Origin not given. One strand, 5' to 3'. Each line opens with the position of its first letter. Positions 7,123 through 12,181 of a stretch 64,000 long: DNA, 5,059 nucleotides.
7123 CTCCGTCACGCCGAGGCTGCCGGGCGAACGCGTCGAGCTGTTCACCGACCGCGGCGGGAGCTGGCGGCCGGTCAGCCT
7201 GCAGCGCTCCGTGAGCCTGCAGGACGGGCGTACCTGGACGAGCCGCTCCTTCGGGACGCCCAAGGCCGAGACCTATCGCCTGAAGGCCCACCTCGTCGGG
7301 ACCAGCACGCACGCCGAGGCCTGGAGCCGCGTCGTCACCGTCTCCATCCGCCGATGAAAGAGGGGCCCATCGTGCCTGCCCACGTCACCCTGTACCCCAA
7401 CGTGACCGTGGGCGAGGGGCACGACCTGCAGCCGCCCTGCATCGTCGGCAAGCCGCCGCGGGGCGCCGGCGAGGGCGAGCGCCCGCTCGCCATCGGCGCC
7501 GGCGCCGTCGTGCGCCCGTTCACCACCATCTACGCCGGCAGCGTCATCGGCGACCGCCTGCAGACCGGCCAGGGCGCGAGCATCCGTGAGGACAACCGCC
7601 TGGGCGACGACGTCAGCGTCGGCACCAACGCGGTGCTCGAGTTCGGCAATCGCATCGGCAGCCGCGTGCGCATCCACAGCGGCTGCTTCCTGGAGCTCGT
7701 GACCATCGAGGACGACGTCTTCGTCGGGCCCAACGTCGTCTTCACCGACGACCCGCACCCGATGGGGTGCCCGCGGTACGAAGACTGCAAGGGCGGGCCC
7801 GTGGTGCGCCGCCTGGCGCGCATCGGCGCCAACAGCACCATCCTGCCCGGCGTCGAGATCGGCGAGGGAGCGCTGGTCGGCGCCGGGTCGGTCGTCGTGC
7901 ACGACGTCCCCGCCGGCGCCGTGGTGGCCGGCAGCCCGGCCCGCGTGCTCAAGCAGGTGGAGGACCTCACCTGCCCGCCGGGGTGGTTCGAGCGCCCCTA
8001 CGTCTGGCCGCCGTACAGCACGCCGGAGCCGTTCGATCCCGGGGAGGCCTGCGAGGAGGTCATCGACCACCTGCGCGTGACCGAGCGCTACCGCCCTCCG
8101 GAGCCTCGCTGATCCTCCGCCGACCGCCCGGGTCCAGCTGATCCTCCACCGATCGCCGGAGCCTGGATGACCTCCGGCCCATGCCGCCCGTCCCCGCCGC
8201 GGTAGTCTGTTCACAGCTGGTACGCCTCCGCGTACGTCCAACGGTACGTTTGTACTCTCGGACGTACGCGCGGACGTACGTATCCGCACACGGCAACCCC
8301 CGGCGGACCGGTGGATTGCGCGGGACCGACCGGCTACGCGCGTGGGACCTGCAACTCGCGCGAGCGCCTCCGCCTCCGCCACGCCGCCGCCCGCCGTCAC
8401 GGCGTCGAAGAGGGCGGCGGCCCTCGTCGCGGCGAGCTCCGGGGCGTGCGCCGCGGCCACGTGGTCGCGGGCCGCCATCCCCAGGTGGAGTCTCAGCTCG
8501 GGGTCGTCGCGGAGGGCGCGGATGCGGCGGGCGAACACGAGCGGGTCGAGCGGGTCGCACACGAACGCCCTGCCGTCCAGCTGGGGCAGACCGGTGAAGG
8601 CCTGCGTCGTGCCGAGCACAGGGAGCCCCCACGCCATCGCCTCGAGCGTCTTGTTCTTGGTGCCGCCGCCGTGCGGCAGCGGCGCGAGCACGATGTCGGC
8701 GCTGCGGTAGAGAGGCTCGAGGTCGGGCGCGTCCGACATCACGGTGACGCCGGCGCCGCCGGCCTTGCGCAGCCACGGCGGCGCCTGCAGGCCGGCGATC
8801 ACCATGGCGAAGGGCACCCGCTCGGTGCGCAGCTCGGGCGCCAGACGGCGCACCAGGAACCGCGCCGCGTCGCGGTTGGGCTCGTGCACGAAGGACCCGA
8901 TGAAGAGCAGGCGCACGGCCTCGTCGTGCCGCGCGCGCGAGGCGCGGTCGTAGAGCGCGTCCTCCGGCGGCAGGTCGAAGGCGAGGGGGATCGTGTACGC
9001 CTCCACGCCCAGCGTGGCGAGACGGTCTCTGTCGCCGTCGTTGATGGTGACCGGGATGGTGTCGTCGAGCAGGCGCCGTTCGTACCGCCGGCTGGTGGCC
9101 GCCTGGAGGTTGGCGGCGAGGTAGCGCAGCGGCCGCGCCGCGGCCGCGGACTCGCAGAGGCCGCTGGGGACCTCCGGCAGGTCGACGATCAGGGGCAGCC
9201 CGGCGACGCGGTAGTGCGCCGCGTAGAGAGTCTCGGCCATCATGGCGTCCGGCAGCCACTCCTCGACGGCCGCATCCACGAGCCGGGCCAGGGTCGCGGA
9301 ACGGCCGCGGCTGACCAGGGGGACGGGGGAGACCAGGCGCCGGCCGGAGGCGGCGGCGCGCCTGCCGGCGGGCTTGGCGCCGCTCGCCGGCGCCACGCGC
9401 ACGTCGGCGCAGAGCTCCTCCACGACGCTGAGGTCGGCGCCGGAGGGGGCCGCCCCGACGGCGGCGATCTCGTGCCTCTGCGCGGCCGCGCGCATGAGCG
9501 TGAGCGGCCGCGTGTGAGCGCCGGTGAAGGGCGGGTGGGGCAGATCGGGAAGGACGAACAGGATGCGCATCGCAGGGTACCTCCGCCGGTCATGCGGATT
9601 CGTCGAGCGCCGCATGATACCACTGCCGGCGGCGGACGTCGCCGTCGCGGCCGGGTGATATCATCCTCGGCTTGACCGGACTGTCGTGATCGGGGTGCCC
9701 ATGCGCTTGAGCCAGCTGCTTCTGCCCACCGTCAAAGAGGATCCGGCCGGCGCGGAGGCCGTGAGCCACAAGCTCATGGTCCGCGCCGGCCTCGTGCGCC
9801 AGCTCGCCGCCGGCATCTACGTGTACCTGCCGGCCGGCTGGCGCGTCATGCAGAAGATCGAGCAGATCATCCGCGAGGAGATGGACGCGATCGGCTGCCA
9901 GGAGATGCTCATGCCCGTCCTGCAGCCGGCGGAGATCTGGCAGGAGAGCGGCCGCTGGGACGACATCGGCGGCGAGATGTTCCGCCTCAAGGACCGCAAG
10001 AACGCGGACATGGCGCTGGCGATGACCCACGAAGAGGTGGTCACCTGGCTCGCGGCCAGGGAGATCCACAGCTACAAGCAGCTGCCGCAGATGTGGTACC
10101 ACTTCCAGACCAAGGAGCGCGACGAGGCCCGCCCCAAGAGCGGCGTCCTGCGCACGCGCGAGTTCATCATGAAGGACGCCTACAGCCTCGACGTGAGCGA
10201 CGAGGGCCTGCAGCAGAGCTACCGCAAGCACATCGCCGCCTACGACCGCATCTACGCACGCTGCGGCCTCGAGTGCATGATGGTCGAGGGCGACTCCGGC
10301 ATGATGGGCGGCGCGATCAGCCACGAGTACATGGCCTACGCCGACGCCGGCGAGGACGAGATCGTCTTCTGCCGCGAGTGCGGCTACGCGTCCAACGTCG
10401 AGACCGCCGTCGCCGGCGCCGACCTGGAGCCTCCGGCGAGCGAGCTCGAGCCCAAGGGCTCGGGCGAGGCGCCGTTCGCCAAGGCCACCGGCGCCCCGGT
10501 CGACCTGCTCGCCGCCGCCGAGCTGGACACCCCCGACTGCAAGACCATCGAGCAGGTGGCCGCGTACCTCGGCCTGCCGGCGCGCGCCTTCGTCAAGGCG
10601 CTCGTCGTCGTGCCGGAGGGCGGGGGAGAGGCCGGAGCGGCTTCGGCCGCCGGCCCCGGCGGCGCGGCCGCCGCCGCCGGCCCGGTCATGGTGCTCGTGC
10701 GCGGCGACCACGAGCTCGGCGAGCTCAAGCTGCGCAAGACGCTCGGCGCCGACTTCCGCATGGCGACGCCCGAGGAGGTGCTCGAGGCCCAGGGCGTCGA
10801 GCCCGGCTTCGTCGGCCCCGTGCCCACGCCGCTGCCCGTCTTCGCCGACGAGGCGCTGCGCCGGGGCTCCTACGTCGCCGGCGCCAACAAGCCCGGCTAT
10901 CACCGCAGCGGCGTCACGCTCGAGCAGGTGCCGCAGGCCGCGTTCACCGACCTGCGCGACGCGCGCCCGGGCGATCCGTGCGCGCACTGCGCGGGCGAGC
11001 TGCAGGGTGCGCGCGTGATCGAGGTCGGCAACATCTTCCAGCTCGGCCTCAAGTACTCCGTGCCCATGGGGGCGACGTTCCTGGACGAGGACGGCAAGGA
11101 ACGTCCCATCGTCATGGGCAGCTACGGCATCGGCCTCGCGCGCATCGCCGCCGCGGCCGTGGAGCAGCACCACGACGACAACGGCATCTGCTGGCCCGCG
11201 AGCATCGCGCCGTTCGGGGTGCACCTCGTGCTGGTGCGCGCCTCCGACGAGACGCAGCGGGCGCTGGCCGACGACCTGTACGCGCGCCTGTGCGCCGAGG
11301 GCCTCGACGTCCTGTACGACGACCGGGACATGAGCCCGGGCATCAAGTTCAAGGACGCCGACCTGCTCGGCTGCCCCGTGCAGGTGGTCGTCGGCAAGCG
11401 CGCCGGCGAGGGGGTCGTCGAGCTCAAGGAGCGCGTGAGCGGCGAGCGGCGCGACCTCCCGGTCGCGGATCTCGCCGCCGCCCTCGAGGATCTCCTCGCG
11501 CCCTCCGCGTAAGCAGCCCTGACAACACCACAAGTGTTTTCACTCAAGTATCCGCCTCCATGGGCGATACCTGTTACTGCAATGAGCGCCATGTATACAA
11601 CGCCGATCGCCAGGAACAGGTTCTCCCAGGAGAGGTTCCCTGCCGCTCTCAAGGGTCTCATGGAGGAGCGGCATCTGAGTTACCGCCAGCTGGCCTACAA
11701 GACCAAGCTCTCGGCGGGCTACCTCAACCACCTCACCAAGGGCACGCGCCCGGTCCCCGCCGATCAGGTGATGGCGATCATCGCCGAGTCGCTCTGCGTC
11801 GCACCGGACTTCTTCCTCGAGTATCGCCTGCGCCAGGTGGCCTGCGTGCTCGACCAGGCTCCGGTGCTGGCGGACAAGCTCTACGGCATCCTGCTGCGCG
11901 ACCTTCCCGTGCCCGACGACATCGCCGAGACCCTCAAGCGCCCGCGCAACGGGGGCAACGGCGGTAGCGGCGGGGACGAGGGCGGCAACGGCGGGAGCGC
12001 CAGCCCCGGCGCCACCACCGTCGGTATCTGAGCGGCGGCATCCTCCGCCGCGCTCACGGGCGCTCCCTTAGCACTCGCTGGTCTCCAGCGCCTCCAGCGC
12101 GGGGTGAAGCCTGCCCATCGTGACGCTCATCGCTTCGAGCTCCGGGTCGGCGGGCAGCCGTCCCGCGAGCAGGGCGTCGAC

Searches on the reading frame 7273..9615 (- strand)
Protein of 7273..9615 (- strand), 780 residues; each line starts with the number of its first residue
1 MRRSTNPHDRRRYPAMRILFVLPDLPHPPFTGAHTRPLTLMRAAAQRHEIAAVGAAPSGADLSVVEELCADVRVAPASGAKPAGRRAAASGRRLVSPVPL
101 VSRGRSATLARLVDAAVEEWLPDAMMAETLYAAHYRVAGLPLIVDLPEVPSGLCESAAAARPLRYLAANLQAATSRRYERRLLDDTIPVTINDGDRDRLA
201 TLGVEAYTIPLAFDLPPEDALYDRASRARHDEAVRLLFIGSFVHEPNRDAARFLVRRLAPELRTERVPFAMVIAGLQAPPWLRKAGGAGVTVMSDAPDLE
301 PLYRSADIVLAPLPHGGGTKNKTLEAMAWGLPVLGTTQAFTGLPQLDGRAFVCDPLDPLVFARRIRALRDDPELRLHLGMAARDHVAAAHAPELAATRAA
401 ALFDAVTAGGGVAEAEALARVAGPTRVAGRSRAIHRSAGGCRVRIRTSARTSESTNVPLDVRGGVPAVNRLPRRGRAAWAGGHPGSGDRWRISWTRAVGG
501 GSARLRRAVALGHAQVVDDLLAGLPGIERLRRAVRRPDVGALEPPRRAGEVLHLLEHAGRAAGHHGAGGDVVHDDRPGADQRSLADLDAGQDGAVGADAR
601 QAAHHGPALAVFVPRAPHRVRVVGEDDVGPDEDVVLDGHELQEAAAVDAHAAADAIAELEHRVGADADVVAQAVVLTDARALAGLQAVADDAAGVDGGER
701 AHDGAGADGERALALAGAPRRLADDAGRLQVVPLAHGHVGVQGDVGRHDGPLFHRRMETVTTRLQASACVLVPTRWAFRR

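Call 51: search_protein_families(library=pfam, proteins=[window:7273-9615:-], max_evalue=0.001)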
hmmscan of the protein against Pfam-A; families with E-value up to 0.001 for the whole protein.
window:7273-9615:- (780 aa): 3 families
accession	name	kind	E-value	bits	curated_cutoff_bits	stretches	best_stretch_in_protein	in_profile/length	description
PF13692.12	Glyco_trans_1_4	-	4.4e-20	72.8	27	1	235-371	3-142/142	Glycosyl transferases group 1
PF13524.12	Glyco_trans_1_2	-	2.8e-07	31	25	1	270-393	16-136/144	Glycosyl transferase-like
PF00534.26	Glycos_transf_1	-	2.5e-05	24.3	26.4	1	233-384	15-171/172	Glycosyl transferases group 1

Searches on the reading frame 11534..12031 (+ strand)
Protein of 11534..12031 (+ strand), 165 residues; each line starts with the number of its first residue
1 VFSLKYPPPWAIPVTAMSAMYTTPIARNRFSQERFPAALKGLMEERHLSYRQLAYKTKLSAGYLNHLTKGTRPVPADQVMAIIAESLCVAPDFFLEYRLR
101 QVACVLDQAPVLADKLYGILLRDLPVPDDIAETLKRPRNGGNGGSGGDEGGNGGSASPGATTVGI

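Call 20: search_protein_families(library=pfam, proteins=[window:11534-12031:+], max_evalue=0.001)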
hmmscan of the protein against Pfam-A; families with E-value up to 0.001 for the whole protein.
window:11534-12031:+ (165 aa): 2 families
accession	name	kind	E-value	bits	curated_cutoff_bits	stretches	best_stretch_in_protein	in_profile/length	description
PF13560.12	HTH_31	-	0.00011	22.9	27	1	38-90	5-57/64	Helix-turn-helix domain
PF13443.12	HTH_26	-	0.00055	20.6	22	1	39-82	2-46/63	Cro/C1-type HTH DNA-binding domain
